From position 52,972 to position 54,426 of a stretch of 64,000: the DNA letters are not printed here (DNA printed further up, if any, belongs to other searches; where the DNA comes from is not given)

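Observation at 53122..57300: Two adjacent 'modular pilins': a prepilin N-terminus grafted onto beta-helix and Cys-rich repeat payloads, with no pilus machinery nearby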

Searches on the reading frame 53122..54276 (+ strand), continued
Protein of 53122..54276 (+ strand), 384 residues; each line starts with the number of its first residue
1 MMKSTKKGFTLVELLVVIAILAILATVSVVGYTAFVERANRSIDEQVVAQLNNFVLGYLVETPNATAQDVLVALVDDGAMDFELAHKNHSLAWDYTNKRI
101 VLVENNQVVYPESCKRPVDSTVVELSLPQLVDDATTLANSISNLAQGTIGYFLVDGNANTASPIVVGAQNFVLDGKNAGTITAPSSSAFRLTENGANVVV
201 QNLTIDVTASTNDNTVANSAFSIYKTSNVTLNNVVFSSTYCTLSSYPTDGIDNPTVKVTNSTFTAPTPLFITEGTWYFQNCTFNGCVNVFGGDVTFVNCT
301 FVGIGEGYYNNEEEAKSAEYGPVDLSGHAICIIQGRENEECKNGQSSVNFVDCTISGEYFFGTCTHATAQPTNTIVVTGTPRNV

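Call 34: predict_structure(alignment_id=A2)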
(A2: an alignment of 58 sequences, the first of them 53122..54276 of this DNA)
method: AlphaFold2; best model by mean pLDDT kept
length: 384 residues; sequences in the alignment: 58
mean_pLDDT: 84.7   pTM: 0.82
mean pLDDT of the five models: 84.7, 84.0, 81.3, 81.2, 78.0
residues with pLDDT >= 90: 219; 70-90: 85; 50-70: 63; < 50: 17
segments of 3 or more residues with pLDDT < 50: 336-338, 340-343, 363-369
pLDDT, mean of each block of 10 residues (from residue 1): 67 89 84 91 97 97 95 93 93 97 98 97 96 95 95 94 94 93 89 94 89 66 92 93 77 90 93 93 91 91 70 62 62 58 65 76 50 65 53
secondary structure, 60 per line:
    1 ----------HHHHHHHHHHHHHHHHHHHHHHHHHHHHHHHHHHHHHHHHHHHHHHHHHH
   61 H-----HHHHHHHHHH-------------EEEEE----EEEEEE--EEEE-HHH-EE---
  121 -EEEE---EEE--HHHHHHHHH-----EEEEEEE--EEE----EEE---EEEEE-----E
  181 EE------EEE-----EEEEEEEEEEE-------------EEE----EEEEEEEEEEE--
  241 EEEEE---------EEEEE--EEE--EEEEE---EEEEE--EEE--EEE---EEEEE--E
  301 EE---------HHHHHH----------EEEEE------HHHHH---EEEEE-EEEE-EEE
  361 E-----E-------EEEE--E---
elements in order: H11-61 H67-76 E90-94 E99-104 E107-110 E122-125 E129-131 H134-142 E148-154 E157-159 E164-166 E170-174 E180-182 E189-191 E197-207 E221-223 E228-238 E241-245 E255-259 E262-264 E267-271 E275-279 E282-284 E287-289 E293-297 E300-302 H312-317 E328-332 H339-343 E347-351 E353-356 E358-361 E375-378

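Call 37: fold_search(model_id=the predicted structure, library=pdb)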
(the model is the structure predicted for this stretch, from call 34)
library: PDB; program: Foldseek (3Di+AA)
matches with E <= 10: 262; with E <= 0.001: 0
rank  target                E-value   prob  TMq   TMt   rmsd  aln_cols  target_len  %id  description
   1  7xks                  3.5e-03  1.00  0.36  0.45   7.6       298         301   13  Crystal structure of an alkaline pectate lyase from Bacillus clausii (released 2023-03-29)
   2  7o77                  4.2e-03  1.00  0.42  0.24  13.8       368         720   12  Structure of the PL6 family alginate lyase Patl3640 from Pseudoalteromonas atlantica T6c (released 2021-07-28)
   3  8bwk_B                6.8e-03  1.00  0.41  0.23   7.3       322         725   12  Metagenomic derived PL6 alginate lyase (released 2023-12-20)
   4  5gkd_A                6.8e-03  1.00  0.41  0.23   7.7       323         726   11  Structure of PL6 family alginate lyase AlyGC (released 2017-02-08)
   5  5gkq_A                6.8e-03  1.00  0.45  0.26  14.2       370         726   11  Structure of PL6 family alginate lyase AlyGC mutant-R241A (released 2017-02-08)
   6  8bwk_A                9.1e-03  1.00  0.42  0.24   7.6       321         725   13  Metagenomic derived PL6 alginate lyase (released 2023-12-20)
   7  6kfn                  9.1e-03  0.96  0.27  0.33  10.9       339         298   10  Crystal structure of alginate lyase from Paenibacillus sp. str. FPU-7 (released 2019-10-30)
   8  3vmv                  1.2e-02  1.00  0.39  0.45   6.9       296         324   13  Crystal structure of pectate lyase Bsp165PelA from Bacillus sp. N165 (released 2012-07-25)
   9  1pcl                  1.2e-02  0.96  0.31  0.33   9.5       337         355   10  UNUSUAL STRUCTURAL FEATURES IN THE PARALLEL BETA-HELIX IN PECTATE LYASES (released 1995-02-14)
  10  7o7t                  1.4e-02  0.99  0.39  0.23  14.0       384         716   12  Structure of the PL6 family alginate lyase Patl3640 from Pseudoalteromonas atlantica T6c in complex with 4-deoxy-L-eryth (released 2021-07-28)
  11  7jw4_A                1.7e-02  0.85  0.28  0.20  21.3       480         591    9  Crystal structure of PdGH110B in complex with D-galactose (released 2020-11-04)
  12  7xzc_A                1.9e-02  0.57  0.22  0.19  13.6       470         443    8  Mutant (R240A) of the N-terminal domain of fucoidan lyase FdlA (released 2022-09-28)
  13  8bwk_C                2.5e-02  1.00  0.39  0.22   8.6       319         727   10  Metagenomic derived PL6 alginate lyase (released 2023-12-20)
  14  9ozl_D                3.8e-02  0.97  0.33  0.35   8.9       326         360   10  Crystal structure of the polysaccharide lyase RbmB from Vibrio cholerae (released 2026-03-11)
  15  9ozl_B                3.8e-02  0.90  0.27  0.29  14.3       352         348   10  Crystal structure of the polysaccharide lyase RbmB from Vibrio cholerae (released 2026-03-11)
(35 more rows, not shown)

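Call 39: find_related_loci(query=A2, collection=genome_contigs, flank=10000)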
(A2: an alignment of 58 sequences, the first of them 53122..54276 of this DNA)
Query A2 (384 aa) in genome_contigs; peptide patterns used: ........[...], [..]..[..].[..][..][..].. (x = any residue, [..] = any of these).
600 stretches matched a pattern (row limit reached: there are more); 61 encode a relative of the query (tblastn E <= 1e-3); 61 distinct loci.
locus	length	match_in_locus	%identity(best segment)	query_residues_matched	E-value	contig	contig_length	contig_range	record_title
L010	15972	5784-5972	48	1-61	1e-8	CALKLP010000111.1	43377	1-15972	MAG: uncultured Verrucomicrobiales bacterium isolate B3_Bin_MAXBIN__030_sub_1 genome assembly, contig: c_000001339137, w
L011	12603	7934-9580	47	2-68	1e-6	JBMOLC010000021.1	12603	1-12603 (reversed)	MAG: Patescibacteria group bacterium isolate Betzabe_MAG014 MAG014_21, whole genome shotgun sequence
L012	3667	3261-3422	44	4-60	1e-6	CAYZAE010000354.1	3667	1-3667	MAG TPA_asm: uncultured Verrucomicrobiota bacterium isolate SRP272421_co2_389 genome assembly, contig: NODE_110103_lengt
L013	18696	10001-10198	41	2-64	2e-6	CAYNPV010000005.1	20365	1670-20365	MAG TPA_asm: uncultured Gammaproteobacteria bacterium isolate binchicken_co15_175 genome assembly, contig: NODE_1389_len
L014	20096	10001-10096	56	1-32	2e-6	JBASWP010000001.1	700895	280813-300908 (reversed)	MAG: Candidatus Microsaccharimonas sp. isolate MFD03231_ilm_asm_bin55 k127_36287, whole genome shotgun sequence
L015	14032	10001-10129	48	6-51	3e-6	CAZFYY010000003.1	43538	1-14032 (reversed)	MAG TPA_asm: uncultured Gammaproteobacteria bacterium isolate SRP296810_co1_333 genome assembly, contig: NODE_701_length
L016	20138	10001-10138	52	6-51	6e-6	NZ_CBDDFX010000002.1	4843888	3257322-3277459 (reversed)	MAG: Aeoliella sp. isolate b2ef280b-401d-4d99-a43b-96afde1bdd21 contig_2, whole genome shotgun sequence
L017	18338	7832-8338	25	2-172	6e-6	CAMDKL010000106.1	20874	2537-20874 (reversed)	MAG: Pirellula staleyi DSM 6068 isolate ZH-13nov19-202 genome assembly, contig: ZH-13nov19-C3845, whole genome shotgun s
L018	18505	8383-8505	51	2-42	6e-6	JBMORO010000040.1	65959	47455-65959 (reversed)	MAG: Patescibacteria group bacterium isolate Betzabe_MAG182 MAG182_40, whole genome shotgun sequence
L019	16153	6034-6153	53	2-41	9e-6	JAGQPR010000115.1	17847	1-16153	MAG: Planctomycetales bacterium isolate HKST-UBA45 NODE_115_length_17847_cov_3.964434, whole genome shotgun sequence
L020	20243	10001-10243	30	1-102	9e-6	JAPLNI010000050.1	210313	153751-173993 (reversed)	MAG: Planctomycetota bacterium isolate LacPavin_0419_WC53_MAG_50_11 LacPavin_0419_WC53_scaffold_96590, whole genome shot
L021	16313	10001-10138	45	6-54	1e-5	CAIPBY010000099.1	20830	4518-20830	MAG: Candidatus Buchananbacteria bacterium isolate MJ120702A_bin-902 genome assembly, contig: bin-902:099/101, whole gen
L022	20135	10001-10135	48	6-53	1e-5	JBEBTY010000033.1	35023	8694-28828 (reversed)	MAG: Victivallis vadensis isolate T2.bin.197 NODE_3629_length_35023_cov_79.349148, whole genome shotgun sequence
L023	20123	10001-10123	54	2-41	1e-5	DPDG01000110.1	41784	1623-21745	MAG TPA_asm: Lentisphaeria bacterium isolate UBA11452 contig_7307, whole genome shotgun sequence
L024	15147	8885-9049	44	4-58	1e-5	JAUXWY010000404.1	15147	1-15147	MAG: Pirellulaceae bacterium isolate C15_metabat.bin.61 C15_k141_455966, whole genome shotgun sequence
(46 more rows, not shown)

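Call 40: find_encoding_contigs(protein=P0045, flank=10000, max_places=2)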
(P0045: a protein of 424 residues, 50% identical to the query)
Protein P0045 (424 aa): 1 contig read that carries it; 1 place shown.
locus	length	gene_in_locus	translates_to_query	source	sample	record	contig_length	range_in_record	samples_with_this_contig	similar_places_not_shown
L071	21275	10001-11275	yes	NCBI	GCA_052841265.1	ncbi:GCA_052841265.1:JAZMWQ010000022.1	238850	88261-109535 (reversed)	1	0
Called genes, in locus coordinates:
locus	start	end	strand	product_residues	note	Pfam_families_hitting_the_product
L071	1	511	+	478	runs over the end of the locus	PF17767:NAPRTase_N, PF04095:NAPRTase, PF17956:NAPRTase_C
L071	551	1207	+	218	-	PF05103:DivIVA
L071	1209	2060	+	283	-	PF11449:ArsP_2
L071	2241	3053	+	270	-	PF01381:HTH_3, PF12844:HTH_19 (weak), PF13560:HTH_31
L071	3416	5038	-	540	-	PF00118:Cpn60_TCP1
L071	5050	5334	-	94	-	PF00166:Cpn10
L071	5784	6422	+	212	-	PF04542:Sigma70_r2, PF08281:Sigma70_r4_2, PF04545:Sigma70_r4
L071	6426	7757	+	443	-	PF23750:RsgI_M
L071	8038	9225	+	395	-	PF23750:RsgI_M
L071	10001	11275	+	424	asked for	PF07963:N_methyl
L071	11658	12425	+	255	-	-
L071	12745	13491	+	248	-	-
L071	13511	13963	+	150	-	PF00383:dCMP_cyt_deam_1, PF14437:MafB19-deam, PF14439:Bd3614-deam (weak)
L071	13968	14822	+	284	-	PF01553:Acyltransferase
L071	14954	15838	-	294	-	PF16654:DAPDH_C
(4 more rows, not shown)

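Call 53: find_encoding_contigs(protein=P0037, flank=10000, max_places=2)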
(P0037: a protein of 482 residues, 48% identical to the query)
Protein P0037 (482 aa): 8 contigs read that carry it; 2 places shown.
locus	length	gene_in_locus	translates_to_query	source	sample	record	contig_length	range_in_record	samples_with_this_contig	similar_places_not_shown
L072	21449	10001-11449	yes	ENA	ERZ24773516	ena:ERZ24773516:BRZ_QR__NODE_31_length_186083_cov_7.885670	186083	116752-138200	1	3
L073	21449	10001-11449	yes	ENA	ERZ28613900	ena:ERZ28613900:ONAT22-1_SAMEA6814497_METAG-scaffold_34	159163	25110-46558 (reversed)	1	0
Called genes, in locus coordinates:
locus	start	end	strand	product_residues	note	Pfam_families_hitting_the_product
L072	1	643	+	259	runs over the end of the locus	PF06750:A24_N_bact, PF01478:Peptidase_A24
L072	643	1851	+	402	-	PF00482:T2SSF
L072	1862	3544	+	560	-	PF13401:AAA_22 (faint), PF05157:MshEN (weak), PF00437:T2SSE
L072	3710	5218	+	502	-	PF00828:Ribosomal_L27A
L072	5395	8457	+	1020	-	PF07963:N_methyl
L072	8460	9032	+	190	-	PF07523:Big_3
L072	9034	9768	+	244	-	-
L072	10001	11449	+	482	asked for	PF07963:N_methyl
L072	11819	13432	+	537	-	-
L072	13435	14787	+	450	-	-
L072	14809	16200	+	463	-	PF07963:N_methyl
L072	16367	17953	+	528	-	PF07963:N_methyl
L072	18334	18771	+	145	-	PF07963:N_methyl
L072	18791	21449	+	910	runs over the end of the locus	PF07963:N_methyl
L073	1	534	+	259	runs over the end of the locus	PF06750:A24_N_bact, PF01478:Peptidase_A24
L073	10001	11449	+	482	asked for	PF07963:N_methyl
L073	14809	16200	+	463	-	PF07963:N_methyl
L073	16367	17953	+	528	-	PF07963:N_methyl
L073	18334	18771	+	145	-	PF07963:N_methyl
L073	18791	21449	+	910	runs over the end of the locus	PF07963:N_methyl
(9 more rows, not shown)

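Call 54: find_encoding_contigs(protein=P0008, flank=10000, max_places=2)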
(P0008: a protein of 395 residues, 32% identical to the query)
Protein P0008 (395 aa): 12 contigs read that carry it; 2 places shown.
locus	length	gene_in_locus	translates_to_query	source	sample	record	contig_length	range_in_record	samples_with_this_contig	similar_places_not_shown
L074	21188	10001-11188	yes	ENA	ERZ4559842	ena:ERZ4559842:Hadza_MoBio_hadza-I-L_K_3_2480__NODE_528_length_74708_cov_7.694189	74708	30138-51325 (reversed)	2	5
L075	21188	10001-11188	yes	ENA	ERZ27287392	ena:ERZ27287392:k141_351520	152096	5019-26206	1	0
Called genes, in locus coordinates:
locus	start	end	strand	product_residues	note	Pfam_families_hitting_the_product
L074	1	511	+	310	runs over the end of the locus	PF01368:DHH, PF02272:DHHA1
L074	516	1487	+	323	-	PF01368:DHH, PF02272:DHHA1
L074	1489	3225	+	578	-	PF00149:Metallophos, PF02872:5_nucleotid_C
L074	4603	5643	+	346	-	PF02912:Phe_tRNA-synt_N, PF01409:tRNA-synt_2d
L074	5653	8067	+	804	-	PF01588:tRNA_bind, PF03483:B3_4, PF03484:B5, PF17759:tRNA_synthFbeta, PF03147:FDX-ACB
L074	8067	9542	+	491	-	PF02446:Glyco_hydro_77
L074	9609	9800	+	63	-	PF01783:Ribosomal_L32p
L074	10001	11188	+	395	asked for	PF07963:N_methyl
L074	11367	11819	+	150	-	PF02381:MraZ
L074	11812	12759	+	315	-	PF01795:Methyltransf_5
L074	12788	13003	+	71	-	-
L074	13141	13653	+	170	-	PF00156:Pribosyltran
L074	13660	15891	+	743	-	PF13328:HD_4, PF01966:HD, PF04607:RelA_SpoT, PF02824:TGS, PF28438:RelA_RIS, PF13291:ACT_4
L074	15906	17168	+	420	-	PF13393:tRNA-synt_His, PF00587:tRNA-synt_2b, PF03129:HGTP_anticodon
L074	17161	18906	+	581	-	PF01336:tRNA_anti-codon, PF00152:tRNA-synt_2, PF01409:tRNA-synt_2d (faint), PF02938:GAD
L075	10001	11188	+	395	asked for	PF07963:N_methyl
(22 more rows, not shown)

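Call 81: search_solved_structures(query=A2, max_evalue=0.1)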
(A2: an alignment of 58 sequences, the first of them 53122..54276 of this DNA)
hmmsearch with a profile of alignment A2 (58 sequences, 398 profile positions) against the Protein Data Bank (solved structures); distinct sequences matched with E-value up to 0.1: 27.
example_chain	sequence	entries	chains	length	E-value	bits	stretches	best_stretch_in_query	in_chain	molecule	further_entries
9egp_A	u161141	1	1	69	3.1e-11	46.7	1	4-46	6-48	Geopilin domain 1 protein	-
7tgg_A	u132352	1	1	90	3.6e-10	43.2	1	4-44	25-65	Geopilin domain 1 protein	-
8pfb_G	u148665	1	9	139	1.4e-08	37.9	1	9-42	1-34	Type IV pilin PilE1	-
8p3b_A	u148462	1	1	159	1.7e-08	37.7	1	9-42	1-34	Fimbrial protein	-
5kua_A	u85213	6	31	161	3.5e-08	36.6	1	9-42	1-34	pilin | Neisseria meningitidis PilE variant SB-GATDH | Neisseria meningitidis PilE, SB-DATDH variant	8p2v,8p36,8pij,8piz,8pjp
1ay2_A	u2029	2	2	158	4.6e-08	36.3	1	9-42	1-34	TYPE 4 PILIN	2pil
2hi2_A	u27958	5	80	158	4.9e-08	36.2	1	9-42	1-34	Fimbrial protein | PilA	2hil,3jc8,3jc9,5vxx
9laa_A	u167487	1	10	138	5.6e-08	36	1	2-34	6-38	Type IV pilin protein PilA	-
2m7g_A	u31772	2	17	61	7.9e-07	32.2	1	9-45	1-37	Geopilin domain 1 protein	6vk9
7dmk_A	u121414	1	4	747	1.5e-06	31.3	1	251-314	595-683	BcAlyPL6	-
6gv9_A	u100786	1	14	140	2.6e-06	30.5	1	9-40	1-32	Prepilin peptidase-dependent protein D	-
8tob_GA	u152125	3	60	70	4.7e-06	29.6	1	10-42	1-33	Fimbrial protein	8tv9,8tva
1oqw_A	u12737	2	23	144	2e-05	27.5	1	9-39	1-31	Fimbrial protein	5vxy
8tj2_C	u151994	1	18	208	2.1e-05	27.5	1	9-42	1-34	Type IV major pilin protein PilA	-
1k5c_A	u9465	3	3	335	2.4e-05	27.3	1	204-373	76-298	ENDOPOLYGALACTURONASE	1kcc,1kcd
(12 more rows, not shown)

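Call 93: search_protein_representatives(alignment_id=A2)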
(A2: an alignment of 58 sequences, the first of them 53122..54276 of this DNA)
Query: 58 sequences, 398 profile positions. Proteins with E-value up to 0.001 (for the whole library): 112389; up to 1e-10: 9976; up to 1e-30: 1518. The best 150 are listed.
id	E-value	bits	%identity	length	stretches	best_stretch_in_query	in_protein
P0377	4.6e-108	378.8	-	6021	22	150-384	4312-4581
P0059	1.4e-99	350.8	-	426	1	2-393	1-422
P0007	2.5e-99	350.0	-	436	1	1-382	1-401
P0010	5.5e-98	345.6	-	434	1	2-384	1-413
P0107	1.3e-92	327.9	-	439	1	2-392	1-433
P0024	2.7e-91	323.5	-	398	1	1-390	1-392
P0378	2.7e-88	313.7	-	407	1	1-384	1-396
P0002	2.3e-87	310.6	-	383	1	2-384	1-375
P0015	2.8e-87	310.3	-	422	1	1-392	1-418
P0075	5.6e-87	309.3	-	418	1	2-384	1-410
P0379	1.1e-86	308.4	-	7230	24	126-359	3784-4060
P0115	2.4e-84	300.7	-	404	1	2-384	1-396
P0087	3.7e-84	300.0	-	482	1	1-387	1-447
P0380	2.0e-82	294.3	-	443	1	1-373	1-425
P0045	2.2e-82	294.2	-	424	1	2-384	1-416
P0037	3.0e-67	244.4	-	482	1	4-381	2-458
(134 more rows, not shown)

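Call 112: find_encoding_contigs(protein=P0025, flank=10000, max_places=1)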
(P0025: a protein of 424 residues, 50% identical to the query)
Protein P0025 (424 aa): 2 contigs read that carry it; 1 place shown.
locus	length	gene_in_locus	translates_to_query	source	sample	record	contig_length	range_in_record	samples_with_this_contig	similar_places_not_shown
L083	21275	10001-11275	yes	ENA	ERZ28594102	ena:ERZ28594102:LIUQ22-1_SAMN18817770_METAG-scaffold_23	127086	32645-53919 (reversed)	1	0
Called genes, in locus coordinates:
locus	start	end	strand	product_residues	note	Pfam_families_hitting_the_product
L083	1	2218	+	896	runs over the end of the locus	PF00496:SBP_bac_5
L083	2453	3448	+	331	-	PF19300:BPD_transp_1_N, PF00528:BPD_transp_1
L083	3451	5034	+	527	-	PF12911:OppC_N, PF00528:BPD_transp_1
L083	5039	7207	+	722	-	PF02463:SMC_N (faint), PF00005:ABC_tran, PF13304:AAA_21, PF00005:ABC_tran, PF08352:oligo_HPY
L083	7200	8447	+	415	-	PF00005:ABC_tran, PF08352:oligo_HPY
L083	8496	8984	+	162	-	PF13038:DUF3899 (faint)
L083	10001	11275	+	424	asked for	PF07963:N_methyl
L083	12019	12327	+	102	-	PF00338:Ribosomal_S10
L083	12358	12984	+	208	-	PF00297:Ribosomal_L3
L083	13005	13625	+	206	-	PF00573:Ribosomal_L4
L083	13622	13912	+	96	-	PF00276:Ribosomal_L23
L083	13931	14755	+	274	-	PF00181:Ribosomal_L2_N, PF03947:Ribosomal_L2_C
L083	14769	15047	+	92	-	PF00203:Ribosomal_S19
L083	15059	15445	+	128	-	PF00237:Ribosomal_L22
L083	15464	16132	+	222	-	PF07650:KH_2, PF00189:Ribosomal_S3_C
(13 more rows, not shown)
